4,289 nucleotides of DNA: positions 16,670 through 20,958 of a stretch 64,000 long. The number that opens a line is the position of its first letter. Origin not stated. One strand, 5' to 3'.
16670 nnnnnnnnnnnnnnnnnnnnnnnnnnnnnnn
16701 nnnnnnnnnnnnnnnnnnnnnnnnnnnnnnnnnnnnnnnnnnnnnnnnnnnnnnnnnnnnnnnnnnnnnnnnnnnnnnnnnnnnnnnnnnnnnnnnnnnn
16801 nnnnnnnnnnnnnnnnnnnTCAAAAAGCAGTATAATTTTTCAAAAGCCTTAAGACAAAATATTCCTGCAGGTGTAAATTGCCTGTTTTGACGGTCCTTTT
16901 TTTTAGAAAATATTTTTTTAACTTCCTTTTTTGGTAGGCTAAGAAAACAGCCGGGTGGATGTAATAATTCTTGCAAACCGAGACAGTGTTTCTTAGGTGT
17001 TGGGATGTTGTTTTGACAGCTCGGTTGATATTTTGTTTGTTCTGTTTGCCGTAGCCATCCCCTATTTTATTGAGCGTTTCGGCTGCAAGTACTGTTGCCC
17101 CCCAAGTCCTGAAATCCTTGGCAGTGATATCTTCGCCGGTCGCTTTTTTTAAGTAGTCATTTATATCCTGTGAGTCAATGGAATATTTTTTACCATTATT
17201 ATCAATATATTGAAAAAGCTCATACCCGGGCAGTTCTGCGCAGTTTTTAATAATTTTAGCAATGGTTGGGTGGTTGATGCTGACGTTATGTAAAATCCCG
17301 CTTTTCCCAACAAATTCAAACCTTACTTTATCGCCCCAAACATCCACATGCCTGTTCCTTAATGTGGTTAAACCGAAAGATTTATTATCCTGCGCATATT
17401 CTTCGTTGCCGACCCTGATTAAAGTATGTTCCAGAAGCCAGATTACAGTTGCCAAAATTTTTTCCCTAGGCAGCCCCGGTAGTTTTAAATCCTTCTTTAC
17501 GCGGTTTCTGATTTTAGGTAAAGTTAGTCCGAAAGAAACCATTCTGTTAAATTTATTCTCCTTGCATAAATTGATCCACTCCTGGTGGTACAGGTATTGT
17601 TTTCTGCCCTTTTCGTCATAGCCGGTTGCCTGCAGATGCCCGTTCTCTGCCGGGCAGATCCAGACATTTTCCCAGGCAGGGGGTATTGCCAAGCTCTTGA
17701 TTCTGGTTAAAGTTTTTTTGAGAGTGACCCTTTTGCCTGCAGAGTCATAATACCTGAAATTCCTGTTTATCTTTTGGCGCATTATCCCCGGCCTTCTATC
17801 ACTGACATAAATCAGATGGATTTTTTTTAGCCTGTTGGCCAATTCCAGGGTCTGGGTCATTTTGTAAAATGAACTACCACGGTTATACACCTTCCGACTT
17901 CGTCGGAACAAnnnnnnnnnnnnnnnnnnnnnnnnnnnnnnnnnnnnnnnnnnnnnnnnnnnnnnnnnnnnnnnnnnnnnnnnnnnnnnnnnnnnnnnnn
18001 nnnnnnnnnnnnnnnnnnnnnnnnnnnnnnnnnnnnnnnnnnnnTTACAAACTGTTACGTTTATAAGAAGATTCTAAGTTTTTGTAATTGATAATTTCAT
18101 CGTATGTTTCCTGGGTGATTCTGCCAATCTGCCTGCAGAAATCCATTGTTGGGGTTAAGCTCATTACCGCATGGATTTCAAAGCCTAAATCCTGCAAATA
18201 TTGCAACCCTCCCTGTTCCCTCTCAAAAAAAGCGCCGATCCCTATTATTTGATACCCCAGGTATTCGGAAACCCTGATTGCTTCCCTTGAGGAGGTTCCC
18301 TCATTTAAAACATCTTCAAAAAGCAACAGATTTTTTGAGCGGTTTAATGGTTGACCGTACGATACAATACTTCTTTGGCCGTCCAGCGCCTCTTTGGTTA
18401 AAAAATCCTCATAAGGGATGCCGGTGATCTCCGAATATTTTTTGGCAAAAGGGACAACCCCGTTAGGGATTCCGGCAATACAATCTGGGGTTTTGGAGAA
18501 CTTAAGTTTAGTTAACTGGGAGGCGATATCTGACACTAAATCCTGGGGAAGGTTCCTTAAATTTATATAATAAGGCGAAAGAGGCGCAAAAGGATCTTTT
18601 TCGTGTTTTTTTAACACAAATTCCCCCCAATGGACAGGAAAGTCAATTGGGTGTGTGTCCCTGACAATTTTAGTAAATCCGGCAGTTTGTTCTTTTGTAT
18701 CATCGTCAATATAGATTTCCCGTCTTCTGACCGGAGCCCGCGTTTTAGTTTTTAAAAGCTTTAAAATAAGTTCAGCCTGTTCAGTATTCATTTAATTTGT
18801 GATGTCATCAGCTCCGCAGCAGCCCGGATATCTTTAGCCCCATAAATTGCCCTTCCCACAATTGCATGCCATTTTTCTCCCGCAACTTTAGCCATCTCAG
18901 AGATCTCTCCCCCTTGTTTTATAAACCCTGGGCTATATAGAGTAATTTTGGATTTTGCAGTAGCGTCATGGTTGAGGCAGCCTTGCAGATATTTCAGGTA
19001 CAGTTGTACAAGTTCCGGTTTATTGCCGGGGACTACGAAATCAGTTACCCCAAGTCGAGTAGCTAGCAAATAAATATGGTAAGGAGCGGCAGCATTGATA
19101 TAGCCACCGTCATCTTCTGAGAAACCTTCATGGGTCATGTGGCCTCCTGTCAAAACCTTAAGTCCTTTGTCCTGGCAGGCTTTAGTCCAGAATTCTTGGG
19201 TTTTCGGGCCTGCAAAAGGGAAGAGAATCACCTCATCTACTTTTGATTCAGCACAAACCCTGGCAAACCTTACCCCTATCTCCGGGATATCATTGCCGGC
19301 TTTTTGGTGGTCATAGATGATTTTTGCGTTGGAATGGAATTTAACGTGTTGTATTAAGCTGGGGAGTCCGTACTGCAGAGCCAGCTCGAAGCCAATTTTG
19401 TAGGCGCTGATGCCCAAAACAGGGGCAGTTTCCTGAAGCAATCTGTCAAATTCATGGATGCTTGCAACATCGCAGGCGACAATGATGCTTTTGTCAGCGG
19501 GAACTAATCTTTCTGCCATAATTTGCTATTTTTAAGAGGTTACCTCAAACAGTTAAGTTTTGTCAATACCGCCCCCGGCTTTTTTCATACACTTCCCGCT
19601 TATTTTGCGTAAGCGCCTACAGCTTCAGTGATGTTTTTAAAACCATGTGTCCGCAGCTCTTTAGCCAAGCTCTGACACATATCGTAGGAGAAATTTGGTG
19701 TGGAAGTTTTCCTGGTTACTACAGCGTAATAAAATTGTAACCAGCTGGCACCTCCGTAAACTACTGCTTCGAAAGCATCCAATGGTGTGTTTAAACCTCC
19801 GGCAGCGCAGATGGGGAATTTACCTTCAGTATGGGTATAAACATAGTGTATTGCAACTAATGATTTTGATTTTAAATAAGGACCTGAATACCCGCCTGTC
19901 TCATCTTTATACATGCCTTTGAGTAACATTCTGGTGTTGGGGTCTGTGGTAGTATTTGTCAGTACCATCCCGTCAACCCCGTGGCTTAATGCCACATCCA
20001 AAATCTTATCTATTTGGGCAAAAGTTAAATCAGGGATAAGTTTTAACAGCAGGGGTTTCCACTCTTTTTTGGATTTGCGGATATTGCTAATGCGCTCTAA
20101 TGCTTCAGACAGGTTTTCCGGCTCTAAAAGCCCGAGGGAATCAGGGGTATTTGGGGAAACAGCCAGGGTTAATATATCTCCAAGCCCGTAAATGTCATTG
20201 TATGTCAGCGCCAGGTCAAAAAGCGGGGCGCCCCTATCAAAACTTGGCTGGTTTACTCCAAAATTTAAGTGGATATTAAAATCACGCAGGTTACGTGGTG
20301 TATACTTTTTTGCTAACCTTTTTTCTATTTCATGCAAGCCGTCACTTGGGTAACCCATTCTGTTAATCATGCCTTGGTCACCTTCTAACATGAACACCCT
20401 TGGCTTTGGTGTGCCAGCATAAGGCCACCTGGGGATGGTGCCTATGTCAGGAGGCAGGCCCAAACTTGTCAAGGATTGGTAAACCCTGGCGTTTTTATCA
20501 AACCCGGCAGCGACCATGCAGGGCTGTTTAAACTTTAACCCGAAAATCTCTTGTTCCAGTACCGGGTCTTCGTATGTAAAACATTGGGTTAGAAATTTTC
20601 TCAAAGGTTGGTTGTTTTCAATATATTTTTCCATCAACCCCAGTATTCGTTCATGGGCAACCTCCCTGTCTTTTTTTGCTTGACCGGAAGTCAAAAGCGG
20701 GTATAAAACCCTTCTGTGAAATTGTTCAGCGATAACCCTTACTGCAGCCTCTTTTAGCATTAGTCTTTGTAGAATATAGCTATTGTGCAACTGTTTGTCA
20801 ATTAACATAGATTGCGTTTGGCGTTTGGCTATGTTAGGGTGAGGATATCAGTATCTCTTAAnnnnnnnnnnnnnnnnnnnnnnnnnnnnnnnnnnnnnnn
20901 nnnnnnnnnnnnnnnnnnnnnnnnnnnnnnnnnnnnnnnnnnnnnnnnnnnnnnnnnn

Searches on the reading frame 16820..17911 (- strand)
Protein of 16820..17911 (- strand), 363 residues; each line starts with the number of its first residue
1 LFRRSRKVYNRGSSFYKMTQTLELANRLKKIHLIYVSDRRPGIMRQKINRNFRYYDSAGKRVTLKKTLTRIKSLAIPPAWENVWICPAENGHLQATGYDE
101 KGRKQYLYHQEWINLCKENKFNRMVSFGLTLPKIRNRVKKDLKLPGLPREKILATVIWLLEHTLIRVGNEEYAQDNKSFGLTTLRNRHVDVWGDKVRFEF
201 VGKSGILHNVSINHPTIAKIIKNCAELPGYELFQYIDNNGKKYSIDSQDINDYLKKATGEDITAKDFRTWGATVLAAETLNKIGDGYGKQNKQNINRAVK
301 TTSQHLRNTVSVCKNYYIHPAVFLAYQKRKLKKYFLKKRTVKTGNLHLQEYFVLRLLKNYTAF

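Call 9: search_protein_families(library=pfam, proteins=[window:16820-17911:-], max_evalue=0.01)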
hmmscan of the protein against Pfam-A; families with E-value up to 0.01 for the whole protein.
window:16820-17911:- (363 aa): 2 families
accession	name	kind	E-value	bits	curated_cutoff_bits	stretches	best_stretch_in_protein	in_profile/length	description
PF01028.25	Topoisom_I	-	9.7e-39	133.5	23.7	1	118-330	10-214/228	Eukaryotic DNA topoisomerase I, catalytic core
PF21338.2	Top1B_N_bact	-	2.2e-25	88.6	27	1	51-99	1-49/49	Bacterial DNA topoisomerase IB, N-terminal domain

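Call 18: find_homologous_proteins(query=window:16820-17860:-, max_evalue=1e-20)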
Query window:16820-17860:- (346 aa): 8000 proteins with E <= 1e-20 among 8000 candidates; the best 120 are listed.
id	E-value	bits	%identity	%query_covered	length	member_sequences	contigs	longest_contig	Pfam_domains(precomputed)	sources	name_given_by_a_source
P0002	8.3e-234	793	100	100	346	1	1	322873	PF21338.3,PF01028.26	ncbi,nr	ncbi:DNA topoisomerase IB [Candidatus Daviesbacteria bacterium]|nr:DNA topoisomerase IB [Candidatus 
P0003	8.0e-181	619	79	100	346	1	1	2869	PF21338.3,PF01028.26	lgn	-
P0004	4.3e-141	488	63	97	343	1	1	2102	PF21338.3,PF01028.26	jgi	jgi:DNA topoisomerase I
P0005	2.5e-140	486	60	98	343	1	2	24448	PF21338.3,PF01028.26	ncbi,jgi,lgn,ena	-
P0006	1.4e-139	483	59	98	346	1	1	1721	PF21338.3,PF01028.26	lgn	-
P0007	2.7e-139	482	62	99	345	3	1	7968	PF21338.3,PF01028.26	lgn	-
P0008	2.9e-139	482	63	98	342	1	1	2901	PF21338.3,PF01028.26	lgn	-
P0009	1.1e-138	480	61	95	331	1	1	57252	PF21338.3,PF01028.26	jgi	jgi:DNA topoisomerase I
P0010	5.3e-137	475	60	99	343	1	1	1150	PF21338.3,PF01028.26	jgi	jgi:DNA topoisomerase-1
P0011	5.4e-137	475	62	92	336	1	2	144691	PF21338.3,PF01028.26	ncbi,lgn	-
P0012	5.2e-136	471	58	99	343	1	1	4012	PF21338.3,PF01028.26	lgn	-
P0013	2.8e-133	462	59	99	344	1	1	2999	PF21338.3,PF01028.26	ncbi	-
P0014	2.0e-132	460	60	97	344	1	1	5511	PF21338.3,PF01028.26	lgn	-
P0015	1.9e-131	456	61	88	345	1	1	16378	PF21338.3,PF01028.26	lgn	-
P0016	1.8e-128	447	59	98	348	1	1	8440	PF21338.3,PF01028.26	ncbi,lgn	-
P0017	2.8e-127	443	57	98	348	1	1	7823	PF21338.3,PF01028.26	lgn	-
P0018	2.9e-126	439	57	98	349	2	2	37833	PF21338.3,PF01028.26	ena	-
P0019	7.5e-126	438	57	98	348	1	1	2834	PF21338.3,PF01028.26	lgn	-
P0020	1.3e-125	437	56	98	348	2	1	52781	PF21338.3,PF01028.26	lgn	-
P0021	5.9e-125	435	60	92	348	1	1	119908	PF21338.3,PF01028.26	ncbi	ncbi:MAG: DNA topoisomerase IB [Candidatus Daviesbacteria bacterium]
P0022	8.4e-125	435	56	99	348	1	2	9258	PF21338.3,PF01028.26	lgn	-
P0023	2.3e-124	433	55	99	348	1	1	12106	PF21338.3,PF01028.26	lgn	-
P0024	2.9e-124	433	55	99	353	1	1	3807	PF21338.3,PF01028.26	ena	-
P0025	3.7e-124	432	55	99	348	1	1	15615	PF21338.3,PF01028.26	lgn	-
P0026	4.4e-124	432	55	99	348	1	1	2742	PF21338.3,PF01028.26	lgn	-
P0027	4.9e-124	432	56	99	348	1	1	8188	PF21338.3,PF01028.26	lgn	-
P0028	5.7e-124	432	58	97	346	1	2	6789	PF21338.3,PF01028.26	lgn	-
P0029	9.0e-124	431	57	98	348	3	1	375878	PF21338.3,PF01028.26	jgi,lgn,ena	-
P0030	9.9e-124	431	55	98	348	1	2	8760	PF21338.3,PF01028.26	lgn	-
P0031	1.1e-123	431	55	99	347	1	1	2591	PF21338.3,PF01028.26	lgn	-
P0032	1.5e-123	430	55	99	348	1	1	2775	PF21338.3,PF01028.26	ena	-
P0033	2.0e-123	430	57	98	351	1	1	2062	PF21338.3,PF01028.26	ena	-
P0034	2.2e-123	430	57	99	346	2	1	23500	PF21338.3,PF01028.26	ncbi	-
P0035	3.7e-123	429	56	96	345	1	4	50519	PF21338.3,PF01028.26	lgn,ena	-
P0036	4.0e-123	429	57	99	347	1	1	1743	PF21338.3,PF01028.26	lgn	-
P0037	5.8e-123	429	55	99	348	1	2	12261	PF21338.3,PF01028.26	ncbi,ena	-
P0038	6.1e-123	428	57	97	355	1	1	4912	PF21338.3,PF01028.26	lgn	-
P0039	8.7e-123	428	56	97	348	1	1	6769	PF21338.3,PF01028.26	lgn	-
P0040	9.8e-123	428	60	89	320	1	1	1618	PF21338.3,PF01028.26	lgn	-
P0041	1.4e-122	427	55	99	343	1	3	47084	PF21338.3,PF01028.26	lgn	-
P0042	1.4e-122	427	55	98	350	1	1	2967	PF21338.3,PF01028.26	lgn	-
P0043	1.7e-122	427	57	97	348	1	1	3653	PF21338.3,PF01028.26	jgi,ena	-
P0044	1.8e-122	427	57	99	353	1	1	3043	PF21338.3,PF01028.26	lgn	-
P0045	3.2e-122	426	57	97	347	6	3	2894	PF21338.3,PF01028.26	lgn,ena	-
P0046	3.2e-122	426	55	98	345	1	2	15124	PF21338.3,PF01028.26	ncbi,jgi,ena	-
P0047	3.4e-122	426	55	98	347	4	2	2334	PF21338.3,PF01028.26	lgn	-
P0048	4.3e-122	426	55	98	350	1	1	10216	PF21338.3,PF01028.26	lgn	-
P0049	4.3e-122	426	56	98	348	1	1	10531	PF21338.3,PF01028.26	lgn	-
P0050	5.7e-122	425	56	95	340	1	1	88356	PF21338.3,PF01028.26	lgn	-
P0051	6.1e-122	425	56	98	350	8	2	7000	PF21338.3,PF01028.26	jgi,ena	-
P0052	7.3e-122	425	55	99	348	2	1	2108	PF21338.3,PF01028.26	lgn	-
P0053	7.7e-122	425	56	98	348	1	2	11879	PF21338.3,PF01028.26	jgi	jgi:DNA topoisomerase-1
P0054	9.7e-122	424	55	99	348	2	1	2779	PF21338.3,PF01028.26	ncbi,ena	-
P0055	9.9e-122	424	54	98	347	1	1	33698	PF21338.3,PF01028.26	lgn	-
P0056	1.2e-121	424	55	98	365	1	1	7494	PF21338.3,PF01028.26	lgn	-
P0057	1.2e-121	424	54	99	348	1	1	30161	PF21338.3,PF01028.26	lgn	-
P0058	1.4e-121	424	56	98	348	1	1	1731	PF21338.3,PF01028.26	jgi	-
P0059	1.4e-121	424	56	98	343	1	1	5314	PF21338.3,PF01028.26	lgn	-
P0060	1.5e-121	424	60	92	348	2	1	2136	PF21338.3,PF01028.26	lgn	-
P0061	1.8e-121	424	56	97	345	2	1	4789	PF21338.3,PF01028.26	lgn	-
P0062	1.9e-121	424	55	99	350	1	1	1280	PF21338.3,PF01028.26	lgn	-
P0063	2.2e-121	423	55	96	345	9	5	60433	PF21338.3,PF01028.26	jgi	jgi:DNA topoisomerase-1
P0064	2.5e-121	423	55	98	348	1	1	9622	PF21338.3,PF01028.26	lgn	-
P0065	2.9e-121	423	59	90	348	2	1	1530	PF21338.3,PF01028.26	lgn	-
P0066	4.7e-121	422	54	97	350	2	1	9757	PF21338.3,PF01028.26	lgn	-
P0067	5.8e-121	422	56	99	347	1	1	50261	PF21338.3,PF01028.26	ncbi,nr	ncbi:MAG TPA: DNA topoisomerase IB [Patescibacteria group bacterium]|nr:DNA topoisomerase IB [Patesc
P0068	6.4e-121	422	54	98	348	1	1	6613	PF21338.3,PF01028.26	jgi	jgi:DNA topoisomerase-1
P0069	7.0e-121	422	55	99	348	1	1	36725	PF21338.3,PF01028.26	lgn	-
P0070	8.6e-121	421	55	98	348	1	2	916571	PF21338.3,PF01028.26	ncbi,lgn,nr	ncbi:MAG: DNA topoisomerase IB [Candidatus Woesebacteria bacterium]|nr:MAG: DNA topoisomerase IB [Ca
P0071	9.3e-121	421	54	98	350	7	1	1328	PF21338.3,PF01028.26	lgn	-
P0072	1.3e-120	421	57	92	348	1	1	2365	PF21338.3,PF01028.26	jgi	jgi:DNA topoisomerase-1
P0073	1.5e-120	421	56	98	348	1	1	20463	PF21338.3,PF01028.26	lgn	-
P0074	1.8e-120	420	55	97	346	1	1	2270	PF21338.3,PF01028.26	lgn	-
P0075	2.0e-120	420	57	98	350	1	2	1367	PF21338.3,PF01028.26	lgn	-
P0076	2.5e-120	420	55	97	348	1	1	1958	PF21338.3,PF01028.26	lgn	-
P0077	2.5e-120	420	56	97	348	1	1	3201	PF21338.3,PF01028.26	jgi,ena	-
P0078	3.5e-120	419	55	99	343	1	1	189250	PF21338.3,PF01028.26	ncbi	-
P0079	3.7e-120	419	54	98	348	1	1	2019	PF21338.3,PF01028.26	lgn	-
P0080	4.0e-120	419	55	98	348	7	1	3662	PF21338.3,PF01028.26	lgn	-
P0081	5.4e-120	419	55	96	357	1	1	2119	PF21338.3,PF01028.26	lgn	-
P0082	5.6e-120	419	53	98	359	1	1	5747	PF21338.3,PF01028.26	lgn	-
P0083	6.2e-120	419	54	98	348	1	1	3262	PF21338.3,PF01028.26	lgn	-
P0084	6.4e-120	419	53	98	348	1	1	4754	PF21338.3,PF01028.26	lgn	-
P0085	7.7e-120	418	55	98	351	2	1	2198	PF21338.3,PF01028.26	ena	-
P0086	9.8e-120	418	54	98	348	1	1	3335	PF21338.3,PF01028.26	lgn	-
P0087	9.9e-120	418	55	97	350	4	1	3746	PF21338.3,PF01028.26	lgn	-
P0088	1.0e-119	418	53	98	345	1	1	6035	PF21338.3,PF01028.26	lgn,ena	-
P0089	1.2e-119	418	54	99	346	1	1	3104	PF21338.3,PF01028.26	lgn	-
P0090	1.2e-119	418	56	93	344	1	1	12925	PF21338.3,PF01028.26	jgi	jgi:DNA topoisomerase I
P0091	1.4e-119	417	55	98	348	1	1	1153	PF21338.3,PF01028.26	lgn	-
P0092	1.5e-119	417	54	99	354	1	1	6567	PF21338.3,PF01028.26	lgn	-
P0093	2.0e-119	417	55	96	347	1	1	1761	PF21338.3,PF01028.26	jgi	jgi:DNA topoisomerase-1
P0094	2.1e-119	417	53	98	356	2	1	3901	PF21338.3,PF01028.26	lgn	-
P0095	2.3e-119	417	54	99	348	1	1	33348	PF21338.3,PF01028.26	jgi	-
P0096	2.4e-119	417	56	98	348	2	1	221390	PF21338.3,PF01028.26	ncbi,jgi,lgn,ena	-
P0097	2.4e-119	417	55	98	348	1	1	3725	PF21338.3,PF01028.26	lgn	-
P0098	2.6e-119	417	54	99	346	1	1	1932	PF21338.3,PF01028.26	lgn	-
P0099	2.6e-119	416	55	98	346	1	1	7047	PF21338.3,PF01028.26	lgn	-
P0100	2.9e-119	416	54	98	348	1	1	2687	PF21338.3,PF01028.26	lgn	-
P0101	3.6e-119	416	54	98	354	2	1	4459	PF21338.3,PF01028.26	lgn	-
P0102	4.6e-119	416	55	97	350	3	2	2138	PF21338.3,PF01028.26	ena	-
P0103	4.7e-119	416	55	95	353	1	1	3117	PF21338.3,PF01028.26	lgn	-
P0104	5.7e-119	415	53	98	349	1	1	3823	PF21338.3,PF01028.26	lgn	-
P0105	5.8e-119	415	53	98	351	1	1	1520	PF21338.3,PF01028.26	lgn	-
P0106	6.6e-119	415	55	97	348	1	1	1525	PF21338.3,PF01028.26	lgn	-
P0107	7.5e-119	415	53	99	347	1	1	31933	PF21338.3,PF01028.26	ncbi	-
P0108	7.7e-119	415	55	95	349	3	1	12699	PF21338.3,PF01028.26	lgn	-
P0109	8.9e-119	415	53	97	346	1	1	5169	PF21338.3,PF01028.26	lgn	-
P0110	1.1e-118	414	55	98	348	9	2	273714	PF21338.3,PF01028.26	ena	-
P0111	1.2e-118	414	54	98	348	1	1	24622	PF21338.3,PF01028.26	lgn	-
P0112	1.2e-118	414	53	99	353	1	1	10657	PF21338.3,PF01028.26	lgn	-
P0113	1.3e-118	414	54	98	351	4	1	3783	PF21338.3,PF01028.26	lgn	-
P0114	1.5e-118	414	53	97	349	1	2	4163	PF21338.3,PF01028.26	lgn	-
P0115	1.5e-118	414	54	95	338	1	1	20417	PF21338.3,PF01028.26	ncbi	-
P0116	1.8e-118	414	52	98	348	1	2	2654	PF21338.3,PF01028.26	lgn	-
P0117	1.8e-118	414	55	99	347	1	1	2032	PF21338.3,PF01028.26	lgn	-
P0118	1.9e-118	414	54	98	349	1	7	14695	PF21338.3,PF01028.26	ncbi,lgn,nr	ncbi:MAG: DNA topoisomerase IB [Candidatus Levybacteria bacterium]|nr:DNA topoisomerase IB [Candidat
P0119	2.1e-118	414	54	99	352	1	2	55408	PF21338.3,PF01028.26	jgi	jgi:DNA topoisomerase-1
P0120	2.5e-118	413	54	98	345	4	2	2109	PF21338.3,PF01028.26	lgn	-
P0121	2.8e-118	413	53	98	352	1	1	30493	PF21338.3,PF01028.26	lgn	-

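Call 19: find_encoding_contigs(protein=P0003, flank=10000, max_places=3)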
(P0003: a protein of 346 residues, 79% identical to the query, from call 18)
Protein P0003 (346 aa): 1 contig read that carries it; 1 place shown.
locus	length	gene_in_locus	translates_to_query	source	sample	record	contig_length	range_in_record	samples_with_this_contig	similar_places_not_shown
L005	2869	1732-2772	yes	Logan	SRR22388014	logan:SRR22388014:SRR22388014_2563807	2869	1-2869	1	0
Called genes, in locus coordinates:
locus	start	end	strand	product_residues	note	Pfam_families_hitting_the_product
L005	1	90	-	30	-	?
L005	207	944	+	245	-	PF00215:OMPdecase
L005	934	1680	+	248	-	PF00156:Pribosyltran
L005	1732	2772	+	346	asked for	PF21338:Top1B_N_bact, PF01028:Topoisom_I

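Call 20: find_encoding_contigs(protein=P0011, flank=10000, max_places=2)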
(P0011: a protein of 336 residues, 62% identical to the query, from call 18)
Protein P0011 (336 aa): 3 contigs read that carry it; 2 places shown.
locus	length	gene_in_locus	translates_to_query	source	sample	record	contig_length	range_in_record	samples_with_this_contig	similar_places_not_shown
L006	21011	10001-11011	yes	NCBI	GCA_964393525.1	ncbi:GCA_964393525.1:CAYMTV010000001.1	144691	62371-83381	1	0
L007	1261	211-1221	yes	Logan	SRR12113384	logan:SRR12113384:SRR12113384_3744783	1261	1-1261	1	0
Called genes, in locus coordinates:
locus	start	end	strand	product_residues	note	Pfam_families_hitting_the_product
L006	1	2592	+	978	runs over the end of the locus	PF07517:SecA_DEAD, PF01043:SecA_PP_bind, PF21090:P-loop_SecA, PF00271:Helicase_C (faint), PF21090:P-loop_SecA, PF07516:SecA_SW, PF02810:SEC-C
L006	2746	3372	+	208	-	-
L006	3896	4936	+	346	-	-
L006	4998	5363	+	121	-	-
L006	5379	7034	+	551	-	PF01565:FAD_binding_4, PF02913:FAD-oxidase_C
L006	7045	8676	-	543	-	PF00982:Glyco_transf_20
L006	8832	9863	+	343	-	PF00989:PAS, PF13188:PAS_8, PF08448:PAS_4, PF13426:PAS_9, PF00512:HisKA, PF02518:HATPase_c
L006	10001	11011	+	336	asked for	PF21338:Top1B_N_bact, PF01028:Topoisom_I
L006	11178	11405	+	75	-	PF11680:DUF3276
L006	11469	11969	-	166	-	-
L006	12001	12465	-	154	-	-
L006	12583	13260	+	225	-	-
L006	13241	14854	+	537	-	-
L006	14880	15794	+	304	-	PF01256:Carb_kinase, PF08543:Phos_pyr_kin (weak)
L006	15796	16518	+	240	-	PF00175:NAD_binding_1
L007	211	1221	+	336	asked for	PF21338:Top1B_N_bact, PF01028:Topoisom_I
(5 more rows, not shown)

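Call 21: find_encoding_contigs(protein=P0021, flank=10000, max_places=2)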
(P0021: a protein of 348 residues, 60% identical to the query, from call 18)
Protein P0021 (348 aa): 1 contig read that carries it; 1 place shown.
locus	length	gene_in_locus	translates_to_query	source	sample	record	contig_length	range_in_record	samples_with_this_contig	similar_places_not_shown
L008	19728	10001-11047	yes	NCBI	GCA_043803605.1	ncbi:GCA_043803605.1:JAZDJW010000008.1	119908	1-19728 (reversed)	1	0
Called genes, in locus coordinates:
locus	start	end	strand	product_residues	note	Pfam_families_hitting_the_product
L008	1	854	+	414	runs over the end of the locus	PF25919:BSH_CusB (faint), PF00364:Biotin_lipoyl (faint), PF25917:BSH_RND, PF25973:BSH_CzcB (weak), PF25990:Beta-barrel_YknX, PF25967:RND-MFP_C, PF25989:YknX_C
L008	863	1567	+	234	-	PF02463:SMC_N (faint), PF00005:ABC_tran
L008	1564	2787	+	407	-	PF12704:MacB_PCD, PF02687:FtsX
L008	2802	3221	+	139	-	-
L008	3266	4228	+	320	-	PF01018:GTP1_OBG, PF01926:MMR_HSR1, PF02421:FeoB_N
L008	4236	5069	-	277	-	-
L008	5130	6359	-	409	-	PF00155:Aminotran_1_2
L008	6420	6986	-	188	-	-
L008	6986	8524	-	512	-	-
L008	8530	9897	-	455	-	PF02310:B12-binding, PF04055:Radical_SAM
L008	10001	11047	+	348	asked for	PF21338:Top1B_N_bact, PF01028:Topoisom_I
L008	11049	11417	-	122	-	PF05531:NPV_P10 (faint)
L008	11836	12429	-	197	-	-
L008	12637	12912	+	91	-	PF02604:PhdYeFM_antitox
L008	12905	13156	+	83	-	PF05016:ParE_toxin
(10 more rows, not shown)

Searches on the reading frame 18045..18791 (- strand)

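Call 9: search_protein_families(library=pfam, proteins=[window:18045-18791:-], max_evalue=0.01)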
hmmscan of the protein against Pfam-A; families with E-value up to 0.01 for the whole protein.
window:18045-18791:- (248 aa): 1 family
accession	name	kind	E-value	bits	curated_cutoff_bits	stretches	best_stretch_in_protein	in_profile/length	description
PF00156.33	Pribosyltran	-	2.4e-07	30.7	26.3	1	84-194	13-129/158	Phosphoribosyl transferase domain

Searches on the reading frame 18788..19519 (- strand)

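Call 9: search_protein_families(library=pfam, proteins=[window:18788-19519:-], max_evalue=0.01)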
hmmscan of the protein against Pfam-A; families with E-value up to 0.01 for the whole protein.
window:18788-19519:- (243 aa): 1 family
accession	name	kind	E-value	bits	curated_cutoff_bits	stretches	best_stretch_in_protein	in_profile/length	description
PF00215.30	OMPdecase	-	3e-13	50.6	27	1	12-236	3-219/221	Orotidine 5'-phosphate decarboxylase / HUMPS family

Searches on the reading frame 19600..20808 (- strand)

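Call 9: search_protein_families(library=pfam, proteins=[window:19600-20808:-], max_evalue=0.01)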
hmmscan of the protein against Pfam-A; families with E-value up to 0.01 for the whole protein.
window:19600-20808:- (402 aa): 1 family
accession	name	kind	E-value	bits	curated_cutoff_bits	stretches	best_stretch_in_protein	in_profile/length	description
PF01180.27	DHO_dh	-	1.4e-44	152.9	27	1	84-366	2-275/291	Dihydroorotate dehydrogenase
